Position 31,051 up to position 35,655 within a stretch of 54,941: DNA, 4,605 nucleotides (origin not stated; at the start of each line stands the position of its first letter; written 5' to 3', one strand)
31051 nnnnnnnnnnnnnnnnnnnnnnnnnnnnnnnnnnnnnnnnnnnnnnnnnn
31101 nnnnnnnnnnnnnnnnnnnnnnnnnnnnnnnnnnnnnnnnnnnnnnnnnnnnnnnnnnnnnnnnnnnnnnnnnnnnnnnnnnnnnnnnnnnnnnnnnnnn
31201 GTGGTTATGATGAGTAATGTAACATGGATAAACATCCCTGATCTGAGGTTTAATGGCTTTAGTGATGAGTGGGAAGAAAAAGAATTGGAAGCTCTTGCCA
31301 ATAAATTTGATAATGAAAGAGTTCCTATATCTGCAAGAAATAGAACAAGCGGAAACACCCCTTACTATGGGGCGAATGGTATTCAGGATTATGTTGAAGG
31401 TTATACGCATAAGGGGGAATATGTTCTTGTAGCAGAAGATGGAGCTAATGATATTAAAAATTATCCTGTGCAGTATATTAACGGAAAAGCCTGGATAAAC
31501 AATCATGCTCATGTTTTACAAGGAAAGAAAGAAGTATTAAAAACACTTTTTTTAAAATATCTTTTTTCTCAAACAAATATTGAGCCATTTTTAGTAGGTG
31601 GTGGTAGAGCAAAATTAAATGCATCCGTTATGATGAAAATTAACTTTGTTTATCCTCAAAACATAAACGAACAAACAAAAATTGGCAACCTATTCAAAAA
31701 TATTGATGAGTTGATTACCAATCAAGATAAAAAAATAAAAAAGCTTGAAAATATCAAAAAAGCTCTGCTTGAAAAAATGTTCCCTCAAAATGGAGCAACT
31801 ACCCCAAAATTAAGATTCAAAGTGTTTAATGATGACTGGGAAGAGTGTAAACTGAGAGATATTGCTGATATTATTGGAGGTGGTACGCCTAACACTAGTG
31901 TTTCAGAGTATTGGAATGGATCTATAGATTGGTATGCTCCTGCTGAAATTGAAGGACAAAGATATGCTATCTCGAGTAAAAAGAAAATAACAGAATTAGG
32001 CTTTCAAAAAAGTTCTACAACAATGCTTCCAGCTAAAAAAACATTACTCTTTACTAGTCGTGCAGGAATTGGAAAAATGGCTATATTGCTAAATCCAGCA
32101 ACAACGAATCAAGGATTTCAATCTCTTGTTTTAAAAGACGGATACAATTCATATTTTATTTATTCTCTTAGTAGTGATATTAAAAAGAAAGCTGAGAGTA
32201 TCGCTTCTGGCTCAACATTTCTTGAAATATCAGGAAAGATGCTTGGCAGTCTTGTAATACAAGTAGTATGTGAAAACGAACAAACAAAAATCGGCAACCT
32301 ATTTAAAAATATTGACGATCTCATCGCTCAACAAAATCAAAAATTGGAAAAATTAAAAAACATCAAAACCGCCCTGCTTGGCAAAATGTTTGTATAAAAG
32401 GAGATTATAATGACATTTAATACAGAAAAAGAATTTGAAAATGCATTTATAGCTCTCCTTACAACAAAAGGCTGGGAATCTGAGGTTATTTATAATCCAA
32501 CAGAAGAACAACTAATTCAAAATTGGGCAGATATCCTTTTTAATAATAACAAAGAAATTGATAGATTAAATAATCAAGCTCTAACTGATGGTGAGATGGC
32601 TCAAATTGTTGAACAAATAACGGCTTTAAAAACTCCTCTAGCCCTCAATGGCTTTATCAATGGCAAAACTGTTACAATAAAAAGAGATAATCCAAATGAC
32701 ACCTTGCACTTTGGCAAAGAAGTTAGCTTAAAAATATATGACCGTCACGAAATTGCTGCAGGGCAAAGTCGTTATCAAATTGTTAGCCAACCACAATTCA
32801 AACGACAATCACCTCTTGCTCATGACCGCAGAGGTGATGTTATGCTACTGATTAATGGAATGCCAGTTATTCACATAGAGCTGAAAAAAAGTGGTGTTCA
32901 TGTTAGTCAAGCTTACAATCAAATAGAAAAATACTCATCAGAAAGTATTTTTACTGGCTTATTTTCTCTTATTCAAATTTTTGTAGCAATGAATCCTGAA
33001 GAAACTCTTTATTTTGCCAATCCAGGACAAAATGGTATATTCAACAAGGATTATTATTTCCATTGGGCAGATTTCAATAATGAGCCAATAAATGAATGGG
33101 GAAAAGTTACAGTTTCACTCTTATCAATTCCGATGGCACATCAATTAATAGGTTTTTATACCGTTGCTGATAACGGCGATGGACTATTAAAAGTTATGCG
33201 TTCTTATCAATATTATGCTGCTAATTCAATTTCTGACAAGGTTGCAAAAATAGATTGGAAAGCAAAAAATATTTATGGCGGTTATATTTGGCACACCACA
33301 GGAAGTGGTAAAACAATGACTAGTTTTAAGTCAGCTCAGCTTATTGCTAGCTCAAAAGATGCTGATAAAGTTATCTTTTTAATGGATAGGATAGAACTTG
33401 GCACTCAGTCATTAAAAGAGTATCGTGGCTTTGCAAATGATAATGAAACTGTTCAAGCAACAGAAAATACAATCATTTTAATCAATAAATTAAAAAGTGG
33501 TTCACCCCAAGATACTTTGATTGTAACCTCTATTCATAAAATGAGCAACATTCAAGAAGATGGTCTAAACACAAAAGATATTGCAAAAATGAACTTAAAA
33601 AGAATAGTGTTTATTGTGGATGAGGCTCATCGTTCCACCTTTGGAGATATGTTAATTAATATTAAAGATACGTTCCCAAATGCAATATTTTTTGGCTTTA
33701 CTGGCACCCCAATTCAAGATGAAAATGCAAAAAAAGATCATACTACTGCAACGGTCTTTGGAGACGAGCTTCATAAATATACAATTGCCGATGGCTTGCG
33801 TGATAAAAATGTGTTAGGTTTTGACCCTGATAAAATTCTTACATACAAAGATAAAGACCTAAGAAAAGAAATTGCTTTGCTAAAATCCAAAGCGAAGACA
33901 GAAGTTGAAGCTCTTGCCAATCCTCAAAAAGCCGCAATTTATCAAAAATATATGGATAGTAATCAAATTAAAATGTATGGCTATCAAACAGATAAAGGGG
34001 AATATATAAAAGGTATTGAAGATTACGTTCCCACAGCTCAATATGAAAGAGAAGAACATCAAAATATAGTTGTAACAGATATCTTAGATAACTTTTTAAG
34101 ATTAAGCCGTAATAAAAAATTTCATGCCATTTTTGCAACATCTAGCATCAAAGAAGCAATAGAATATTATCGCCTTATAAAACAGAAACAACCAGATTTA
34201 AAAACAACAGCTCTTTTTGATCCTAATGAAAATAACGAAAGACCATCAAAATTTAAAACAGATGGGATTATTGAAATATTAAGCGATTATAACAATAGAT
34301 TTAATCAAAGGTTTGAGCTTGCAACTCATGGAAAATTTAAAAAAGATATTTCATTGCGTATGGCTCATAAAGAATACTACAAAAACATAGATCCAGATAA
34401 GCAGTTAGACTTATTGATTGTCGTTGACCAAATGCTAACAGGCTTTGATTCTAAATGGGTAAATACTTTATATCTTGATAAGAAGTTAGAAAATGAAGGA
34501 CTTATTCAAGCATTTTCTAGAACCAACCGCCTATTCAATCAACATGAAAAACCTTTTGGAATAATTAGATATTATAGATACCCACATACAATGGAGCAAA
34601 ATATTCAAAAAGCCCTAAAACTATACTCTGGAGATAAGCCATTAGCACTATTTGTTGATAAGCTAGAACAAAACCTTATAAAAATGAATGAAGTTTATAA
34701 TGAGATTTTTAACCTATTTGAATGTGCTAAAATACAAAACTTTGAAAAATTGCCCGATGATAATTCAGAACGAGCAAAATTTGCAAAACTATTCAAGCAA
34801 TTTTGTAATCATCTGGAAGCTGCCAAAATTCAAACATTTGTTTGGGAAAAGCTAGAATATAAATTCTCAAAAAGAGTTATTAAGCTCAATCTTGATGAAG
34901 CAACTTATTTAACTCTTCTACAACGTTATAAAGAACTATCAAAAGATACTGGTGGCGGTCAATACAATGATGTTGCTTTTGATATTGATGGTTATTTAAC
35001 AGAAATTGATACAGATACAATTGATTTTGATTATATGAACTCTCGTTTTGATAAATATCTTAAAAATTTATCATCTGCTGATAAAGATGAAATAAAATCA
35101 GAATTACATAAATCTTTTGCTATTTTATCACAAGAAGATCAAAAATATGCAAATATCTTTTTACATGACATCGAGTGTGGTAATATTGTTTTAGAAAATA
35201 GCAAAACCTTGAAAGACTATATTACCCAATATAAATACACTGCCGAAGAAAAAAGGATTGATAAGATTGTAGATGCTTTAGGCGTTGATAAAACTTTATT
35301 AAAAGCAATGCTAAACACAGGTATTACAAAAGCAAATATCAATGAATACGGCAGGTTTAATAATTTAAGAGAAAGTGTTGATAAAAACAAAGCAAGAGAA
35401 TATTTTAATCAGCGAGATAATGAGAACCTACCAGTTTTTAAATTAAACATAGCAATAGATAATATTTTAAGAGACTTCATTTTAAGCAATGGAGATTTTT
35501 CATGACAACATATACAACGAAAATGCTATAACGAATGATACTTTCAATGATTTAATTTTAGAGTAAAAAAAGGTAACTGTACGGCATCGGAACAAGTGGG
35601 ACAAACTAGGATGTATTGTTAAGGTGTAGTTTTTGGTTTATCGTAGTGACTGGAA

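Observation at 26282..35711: Type IV (DUF262/DUF1524) plus complete type I R-M enclosed by ~130-bp inverted repeats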

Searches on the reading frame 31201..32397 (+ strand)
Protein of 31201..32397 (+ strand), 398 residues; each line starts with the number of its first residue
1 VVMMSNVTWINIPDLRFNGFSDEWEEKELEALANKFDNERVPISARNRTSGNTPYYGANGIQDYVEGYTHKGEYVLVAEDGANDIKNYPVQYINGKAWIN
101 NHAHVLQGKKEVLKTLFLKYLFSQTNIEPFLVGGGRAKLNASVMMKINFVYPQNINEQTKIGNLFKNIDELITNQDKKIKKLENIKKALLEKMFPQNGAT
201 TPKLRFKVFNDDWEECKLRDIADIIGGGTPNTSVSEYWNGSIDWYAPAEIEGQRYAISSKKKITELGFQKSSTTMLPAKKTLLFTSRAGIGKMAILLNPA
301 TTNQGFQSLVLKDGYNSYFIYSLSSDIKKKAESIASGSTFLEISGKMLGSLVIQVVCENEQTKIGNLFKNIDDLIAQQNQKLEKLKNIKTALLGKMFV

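Call 10: search_protein_families(library=pfam, proteins=[window:31201-32397:+])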
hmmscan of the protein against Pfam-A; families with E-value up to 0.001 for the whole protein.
window:31201-32397:+ (398 aa): 1 family
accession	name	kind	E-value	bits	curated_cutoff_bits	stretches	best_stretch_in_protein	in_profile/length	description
PF01420.25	Methylase_S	-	6.1e-44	150.6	22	2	210-386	1-167/168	Type I restriction modification DNA specificity domain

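Call 74: search_protein_families(library=padloc, proteins=[window:31210-32397:+], max_evalue=0.001)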
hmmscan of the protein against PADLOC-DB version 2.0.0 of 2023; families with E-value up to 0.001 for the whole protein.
window:31210-32397:+ (395 aa): 100 families (the best 25 are shown)
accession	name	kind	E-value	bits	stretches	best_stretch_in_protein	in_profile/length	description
PDLC03064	Specificity_I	-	2.6e-95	318.1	2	153-395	168-409/409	Type I specificity subunit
PDLC03124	Specificity_I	-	4.3e-78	262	1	8-395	6-413/413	Type I specificity subunit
PDLC03178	Specificity_I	-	6.8e-72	241.1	1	9-395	8-411/411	Type I specificity subunit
PDLC03078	Specificity_I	-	7.7e-67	224.6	2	92-395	107-419/419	Type I specificity subunit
PDLC03185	Specificity_I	-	3.9e-66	222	1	9-395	6-408/408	Type I specificity subunit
PDLC03165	Specificity_I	-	2.2e-63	213.1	4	32-191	248-410/411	Type I specificity subunit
PDLC03099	Specificity_I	-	1.1e-62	210.4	1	20-394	4-386/405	Type I specificity subunit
PDLC03108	Specificity_I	-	1.1e-47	161.4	2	202-394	29-222/452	Type I specificity subunit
PDLC03090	Specificity_I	-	5.7e-43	145.7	1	67-394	84-427/434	Type I specificity subunit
PDLC03113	Specificity_I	-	2.5e-41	139.9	1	127-395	147-416/422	Type I specificity subunit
PDLC03098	Specificity_I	-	1e-38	131.9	2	208-390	27-214/443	Type I specificity subunit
PDLC03087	Specificity_I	-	1.4e-38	130.9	2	199-394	2-206/418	Type I specificity subunit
PDLC03146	Specificity_I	-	3.4e-38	129.9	1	8-394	9-412/420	Type I specificity subunit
PDLC03162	Specificity_I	-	3.8e-35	119.5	2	95-394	97-410/431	Type I specificity subunit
PDLC04137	mad5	-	1.4e-34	118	2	209-394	2-185/392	mads_5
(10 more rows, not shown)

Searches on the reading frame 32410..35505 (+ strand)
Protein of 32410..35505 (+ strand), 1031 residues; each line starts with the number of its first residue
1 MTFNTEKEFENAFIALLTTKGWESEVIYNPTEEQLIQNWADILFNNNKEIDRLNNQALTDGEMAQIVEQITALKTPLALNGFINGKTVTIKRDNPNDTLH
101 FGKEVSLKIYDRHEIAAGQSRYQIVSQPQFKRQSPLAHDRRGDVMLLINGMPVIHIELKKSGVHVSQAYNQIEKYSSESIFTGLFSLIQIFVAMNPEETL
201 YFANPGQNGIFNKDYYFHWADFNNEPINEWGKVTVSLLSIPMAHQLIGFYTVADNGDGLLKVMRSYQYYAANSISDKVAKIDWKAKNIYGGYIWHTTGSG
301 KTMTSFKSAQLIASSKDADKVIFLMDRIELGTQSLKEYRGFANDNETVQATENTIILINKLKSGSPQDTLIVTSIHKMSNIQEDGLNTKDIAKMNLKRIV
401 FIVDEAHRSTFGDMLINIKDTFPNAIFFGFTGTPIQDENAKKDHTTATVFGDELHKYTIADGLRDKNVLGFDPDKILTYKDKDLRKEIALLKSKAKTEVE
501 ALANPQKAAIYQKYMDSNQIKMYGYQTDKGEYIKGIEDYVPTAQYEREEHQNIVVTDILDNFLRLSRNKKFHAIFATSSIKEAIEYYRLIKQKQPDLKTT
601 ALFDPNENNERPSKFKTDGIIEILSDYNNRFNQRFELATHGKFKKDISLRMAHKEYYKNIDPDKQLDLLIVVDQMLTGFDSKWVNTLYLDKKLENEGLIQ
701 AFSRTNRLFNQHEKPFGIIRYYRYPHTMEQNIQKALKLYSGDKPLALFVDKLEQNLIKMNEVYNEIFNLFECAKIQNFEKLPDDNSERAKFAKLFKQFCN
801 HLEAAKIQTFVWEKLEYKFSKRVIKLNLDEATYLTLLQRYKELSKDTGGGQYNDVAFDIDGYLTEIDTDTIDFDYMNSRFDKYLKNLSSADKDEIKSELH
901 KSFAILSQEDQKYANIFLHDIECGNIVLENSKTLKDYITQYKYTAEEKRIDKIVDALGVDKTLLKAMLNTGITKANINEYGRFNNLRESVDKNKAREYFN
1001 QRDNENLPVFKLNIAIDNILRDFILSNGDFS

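Call 10: search_protein_families(library=pfam, proteins=[window:32410-35505:+])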
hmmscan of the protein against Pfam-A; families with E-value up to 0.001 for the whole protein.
window:32410-35505:+ (1031 aa): 6 families
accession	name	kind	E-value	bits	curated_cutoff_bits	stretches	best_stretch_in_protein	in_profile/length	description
PF18766.7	SWI2_SNF2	-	3e-51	174.6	26.7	1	266-487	1-198/221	SWI2/SNF2 ATPase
PF22679.2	T1R_D3-like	-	2.8e-46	158.3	27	1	569-723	1-157/158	Type I restriction enzyme subunit R domain 3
PF04851.21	ResIII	-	5.5e-30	104.9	22.5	1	262-435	3-163/164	Type III restriction enzyme, res subunit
PF12008.13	EcoR124_C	-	9.1e-28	98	23.1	1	747-1023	1-260/260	Type I restriction and modification enzyme - subunit R C terminal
PF04313.20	HSDR_N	-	6.3e-21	75.6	25.1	1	5-206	3-194/198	Type I restriction enzyme R protein N terminus (HSDR_N)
PF00270.35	DEAD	-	3.2e-05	24.2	26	1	296-435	22-161/167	DEAD/DEAH box helicase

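Call 74: search_protein_families(library=padloc, proteins=[window:32410-35505:+], max_evalue=0.001)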
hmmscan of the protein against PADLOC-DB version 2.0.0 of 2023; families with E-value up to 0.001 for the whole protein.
window:32410-35505:+ (1031 aa): 7 families
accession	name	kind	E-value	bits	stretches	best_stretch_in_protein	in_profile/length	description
PDLC03048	REase_I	-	2.7e-146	487.2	2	2-504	2-481/976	Type I restriction enzyme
PDLC03045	REase_I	-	1.5e-101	338.9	2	6-472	3-467/995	Type I restriction enzyme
PDLC03046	REase_I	-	5.1e-87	290.9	1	5-744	4-750/1025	Type I restriction enzyme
PDLC03044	REase_I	-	4e-44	148.9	1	139-771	132-741/1034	Type I restriction enzyme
PDLC03040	REase_I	-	5.7e-42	141.6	1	5-770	6-724/1029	Type I restriction enzyme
PDLC03041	REase_I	-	9.8e-30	101.3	2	231-469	281-515/1099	Type I restriction enzyme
PDLC03043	REase_I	-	4.2e-25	86.5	1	4-278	31-288/313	Type I restriction enzyme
